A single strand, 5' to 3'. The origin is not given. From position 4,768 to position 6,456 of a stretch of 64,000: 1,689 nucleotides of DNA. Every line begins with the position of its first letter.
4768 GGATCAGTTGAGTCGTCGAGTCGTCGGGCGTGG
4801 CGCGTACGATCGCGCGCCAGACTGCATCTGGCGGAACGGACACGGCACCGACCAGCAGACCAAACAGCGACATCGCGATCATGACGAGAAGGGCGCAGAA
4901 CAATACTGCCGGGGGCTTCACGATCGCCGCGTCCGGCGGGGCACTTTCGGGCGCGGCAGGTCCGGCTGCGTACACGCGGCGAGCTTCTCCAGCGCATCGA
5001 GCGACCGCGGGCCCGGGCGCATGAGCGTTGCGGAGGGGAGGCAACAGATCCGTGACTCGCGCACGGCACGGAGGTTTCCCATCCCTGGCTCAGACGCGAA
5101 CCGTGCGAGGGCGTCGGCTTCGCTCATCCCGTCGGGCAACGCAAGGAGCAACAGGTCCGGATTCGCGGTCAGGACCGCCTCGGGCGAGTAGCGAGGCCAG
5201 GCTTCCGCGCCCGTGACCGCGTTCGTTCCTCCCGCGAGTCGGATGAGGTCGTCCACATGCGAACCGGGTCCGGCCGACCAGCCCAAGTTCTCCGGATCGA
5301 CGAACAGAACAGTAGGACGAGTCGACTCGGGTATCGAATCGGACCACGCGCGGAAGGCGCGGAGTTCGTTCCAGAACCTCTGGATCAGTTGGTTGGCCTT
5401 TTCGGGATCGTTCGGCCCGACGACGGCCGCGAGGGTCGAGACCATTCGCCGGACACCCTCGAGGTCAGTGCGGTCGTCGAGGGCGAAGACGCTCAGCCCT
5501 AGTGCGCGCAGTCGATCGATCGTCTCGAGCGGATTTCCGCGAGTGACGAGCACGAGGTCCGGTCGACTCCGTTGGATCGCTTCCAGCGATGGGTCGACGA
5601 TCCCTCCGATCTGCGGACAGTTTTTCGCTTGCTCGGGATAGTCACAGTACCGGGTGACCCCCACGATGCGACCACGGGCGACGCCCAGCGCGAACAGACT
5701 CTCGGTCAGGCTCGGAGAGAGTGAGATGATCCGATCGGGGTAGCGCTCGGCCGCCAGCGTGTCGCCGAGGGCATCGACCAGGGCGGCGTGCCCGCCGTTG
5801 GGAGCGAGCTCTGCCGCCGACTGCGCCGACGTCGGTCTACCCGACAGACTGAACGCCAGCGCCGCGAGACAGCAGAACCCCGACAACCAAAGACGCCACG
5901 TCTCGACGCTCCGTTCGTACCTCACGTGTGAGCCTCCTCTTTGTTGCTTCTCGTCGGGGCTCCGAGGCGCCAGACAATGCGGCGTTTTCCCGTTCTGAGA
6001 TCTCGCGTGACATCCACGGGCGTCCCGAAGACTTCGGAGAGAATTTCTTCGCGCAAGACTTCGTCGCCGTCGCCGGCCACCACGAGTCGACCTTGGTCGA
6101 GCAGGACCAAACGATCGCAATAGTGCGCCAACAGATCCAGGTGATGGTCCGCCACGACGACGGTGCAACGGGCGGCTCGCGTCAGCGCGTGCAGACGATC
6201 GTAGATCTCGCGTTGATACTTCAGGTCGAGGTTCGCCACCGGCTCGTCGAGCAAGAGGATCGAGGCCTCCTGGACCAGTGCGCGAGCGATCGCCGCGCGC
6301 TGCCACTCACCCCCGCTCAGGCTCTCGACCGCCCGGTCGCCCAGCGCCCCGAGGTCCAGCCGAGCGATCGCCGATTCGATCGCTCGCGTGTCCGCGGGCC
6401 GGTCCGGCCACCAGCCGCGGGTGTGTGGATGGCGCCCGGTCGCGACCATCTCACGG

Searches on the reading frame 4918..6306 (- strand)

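Call 64: search_protein_families(library=ncbifam, proteins=[window:4918-6306:-], max_evalue=0.00001)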
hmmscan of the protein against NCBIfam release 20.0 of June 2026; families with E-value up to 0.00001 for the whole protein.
window:4918-6306:- (462 aa): 6 families
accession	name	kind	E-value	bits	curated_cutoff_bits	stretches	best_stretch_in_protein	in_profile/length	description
TIGR04281.1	peripla_PGF_1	equivalog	2.3e-35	122.3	325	1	177-449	8-267/330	PGF-CTERM-anchored ABC transporter substrate-binding protein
NF002894.0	PRK03379.1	equivalog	6.3e-23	81.3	234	1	191-389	24-215/266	vitamin B12 ABC transporter substrate-binding protein BtuF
NF038402.1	TroA_like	subfamily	4.4e-15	55.9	30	1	192-399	1-197/219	helical backbone metal receptor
TIGR03659.1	IsdE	equivalog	1e-12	47.9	298.65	1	189-424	37-268/292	heme ABC transporter substrate-binding protein IsdE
TIGR03868.1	F420-O_ABCperi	hypoth_equivalog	2e-10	40.3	392.4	1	177-444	4-282/287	putative F420-0 ABC transporter substrate-binding protein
NF052484.1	sider_BP_EitA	equivalog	7.1e-06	25.3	640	0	355-443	227-319/328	siderophore ABC transporter substrate-binding protein EitA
